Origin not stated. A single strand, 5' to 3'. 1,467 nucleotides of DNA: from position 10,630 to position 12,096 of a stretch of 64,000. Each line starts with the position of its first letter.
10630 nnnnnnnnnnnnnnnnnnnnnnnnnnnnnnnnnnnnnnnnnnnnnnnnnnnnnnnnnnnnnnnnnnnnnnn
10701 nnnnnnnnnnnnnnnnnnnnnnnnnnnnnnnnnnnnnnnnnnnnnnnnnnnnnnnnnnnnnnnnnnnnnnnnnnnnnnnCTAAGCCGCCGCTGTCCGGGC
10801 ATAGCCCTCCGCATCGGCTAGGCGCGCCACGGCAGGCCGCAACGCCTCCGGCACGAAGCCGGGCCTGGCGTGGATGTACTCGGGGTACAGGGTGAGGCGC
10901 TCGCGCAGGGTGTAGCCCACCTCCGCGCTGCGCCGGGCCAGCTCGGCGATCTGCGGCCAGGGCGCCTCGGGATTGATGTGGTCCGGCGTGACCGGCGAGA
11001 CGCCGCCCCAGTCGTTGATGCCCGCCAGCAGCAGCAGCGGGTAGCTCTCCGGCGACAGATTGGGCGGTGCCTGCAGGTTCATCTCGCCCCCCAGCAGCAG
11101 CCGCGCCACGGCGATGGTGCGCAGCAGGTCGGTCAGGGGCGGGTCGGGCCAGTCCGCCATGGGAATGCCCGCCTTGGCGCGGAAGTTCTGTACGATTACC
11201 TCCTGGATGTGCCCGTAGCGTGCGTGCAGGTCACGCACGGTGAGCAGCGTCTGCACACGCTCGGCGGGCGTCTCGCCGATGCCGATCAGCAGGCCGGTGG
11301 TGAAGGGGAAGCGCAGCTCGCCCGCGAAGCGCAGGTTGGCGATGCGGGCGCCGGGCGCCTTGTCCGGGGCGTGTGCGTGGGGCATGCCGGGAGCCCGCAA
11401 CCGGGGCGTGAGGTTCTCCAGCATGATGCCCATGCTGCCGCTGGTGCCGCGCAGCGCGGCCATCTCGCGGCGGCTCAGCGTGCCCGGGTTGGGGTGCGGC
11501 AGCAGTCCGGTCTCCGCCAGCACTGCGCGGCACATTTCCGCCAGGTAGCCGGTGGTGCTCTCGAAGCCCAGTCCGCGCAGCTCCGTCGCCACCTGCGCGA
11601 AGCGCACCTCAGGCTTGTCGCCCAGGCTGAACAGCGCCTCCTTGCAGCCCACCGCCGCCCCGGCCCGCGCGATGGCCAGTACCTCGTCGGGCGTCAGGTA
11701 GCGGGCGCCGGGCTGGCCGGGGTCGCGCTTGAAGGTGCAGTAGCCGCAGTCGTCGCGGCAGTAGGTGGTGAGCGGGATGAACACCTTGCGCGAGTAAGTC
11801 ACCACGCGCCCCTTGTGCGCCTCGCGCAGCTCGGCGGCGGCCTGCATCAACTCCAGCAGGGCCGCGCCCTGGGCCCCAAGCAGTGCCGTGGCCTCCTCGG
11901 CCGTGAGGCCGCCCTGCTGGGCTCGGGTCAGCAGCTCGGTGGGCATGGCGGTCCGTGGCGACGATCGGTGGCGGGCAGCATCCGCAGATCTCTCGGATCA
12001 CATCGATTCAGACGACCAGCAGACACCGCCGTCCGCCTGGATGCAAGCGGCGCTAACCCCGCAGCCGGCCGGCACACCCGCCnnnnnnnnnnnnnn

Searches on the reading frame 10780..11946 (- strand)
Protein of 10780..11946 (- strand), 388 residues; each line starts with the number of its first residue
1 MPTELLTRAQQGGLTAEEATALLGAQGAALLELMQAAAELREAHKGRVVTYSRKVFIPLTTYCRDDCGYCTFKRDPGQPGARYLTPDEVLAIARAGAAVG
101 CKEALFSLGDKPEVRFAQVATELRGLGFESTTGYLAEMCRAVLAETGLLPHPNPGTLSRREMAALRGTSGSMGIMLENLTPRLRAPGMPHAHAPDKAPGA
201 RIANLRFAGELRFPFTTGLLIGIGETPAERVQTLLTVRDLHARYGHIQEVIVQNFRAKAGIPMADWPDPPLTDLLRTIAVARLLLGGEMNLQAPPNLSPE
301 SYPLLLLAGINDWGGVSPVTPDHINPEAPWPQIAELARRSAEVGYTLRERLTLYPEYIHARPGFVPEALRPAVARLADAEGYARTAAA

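Call 11: search_protein_families(library=pfam, proteins=[window:10780-11946:-], max_evalue=0.001)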
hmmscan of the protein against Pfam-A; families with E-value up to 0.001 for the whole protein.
window:10780-11946:- (388 aa): 1 family
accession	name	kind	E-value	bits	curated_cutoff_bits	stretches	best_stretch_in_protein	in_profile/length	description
PF04055.27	Radical_SAM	-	8.8e-12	45.9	29.5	1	57-234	1-163/166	Radical SAM superfamily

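Call 12: search_protein_families(library=ncbifam, proteins=[window:10780-11946:-], max_evalue=0.00001)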
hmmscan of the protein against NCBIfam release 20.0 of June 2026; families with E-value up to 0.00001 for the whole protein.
window:10780-11946:- (388 aa): 15 families
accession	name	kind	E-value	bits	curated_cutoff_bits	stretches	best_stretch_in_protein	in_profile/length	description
NF006687.0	PRK09234.1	equivalog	3.5e-153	511.8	1018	1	7-386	23-411/849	bifunctional FO biosynthesis protein CofGH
TIGR03550.1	F420_cofG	equivalog_domain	1.1e-132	442.1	213.35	1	50-372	1-320/322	7,8-didemethyl-8-hydroxy-5-deazariboflavin synthase CofG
NF004884.0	PRK06245.1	equivalog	3.3e-122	407.6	209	1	42-383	4-338/340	7,8-didemethyl-8-hydroxy-5-deazariboflavin synthase subunit CofG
NF005609.0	PRK07360.1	equivalog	5e-21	74.9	426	1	4-119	10-127/374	7,8-didemethyl-8-hydroxy-5-deazariboflavin synthase subunit CofH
TIGR03551.1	F420_cofH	equivalog_domain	1.2e-20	73.7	374.1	1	15-117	2-103/345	5-amino-6-(D-ribitylamino)uracil--L-tyrosine 4-hydroxyphenyl transferase CofH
TIGR03699.1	menaquin_MqnC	equivalog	2.9e-20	72.4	428.1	1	14-316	3-300/342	cyclic dehypoxanthinyl futalosine synthase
TIGR03700.1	mena_SCO4494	equivalog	1.5e-15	57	434.55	1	14-118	11-113/351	aminofutalosine synthase MqnE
TIGR00423.1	TIGR00423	subfamily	3.1e-15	56.2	260.25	1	49-116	1-68/310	CofH family radical SAM protein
TIGR00433.2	bioB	equivalog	7.5e-14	51.7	225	1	201-285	172-251/307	biotin synthase BioB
TIGR03957.1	rSAM_HmdB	equivalog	9.8e-13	48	320.9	1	208-318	177-283/317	5,10-methenyltetrahydromethanopterin hydrogenase cofactor biosynthesis protein HmdB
TIGR03910.1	pyrrolys_PylB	equivalog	2.8e-12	46.2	348.2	1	13-285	17-268/347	methylornithine synthase PylB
NF004580.0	PRK05926.1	equivalog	3.5e-07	29.8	583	1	14-91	28-106/370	hypothetical protein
TIGR03956.1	rSAM_HydE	equivalog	4.5e-07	29.4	254.6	1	12-112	9-108/340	[FeFe] hydrogenase H-cluster radical SAM maturase HydE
NF006276.0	PRK08444.1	equivalog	1.7e-06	27.3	560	0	14-104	13-100/353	aminofutalosine synthase MqnE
TIGR02351.2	thiH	equivalog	4.6e-06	25.9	380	1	13-113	34-132/364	2-iminoacetate synthase ThiH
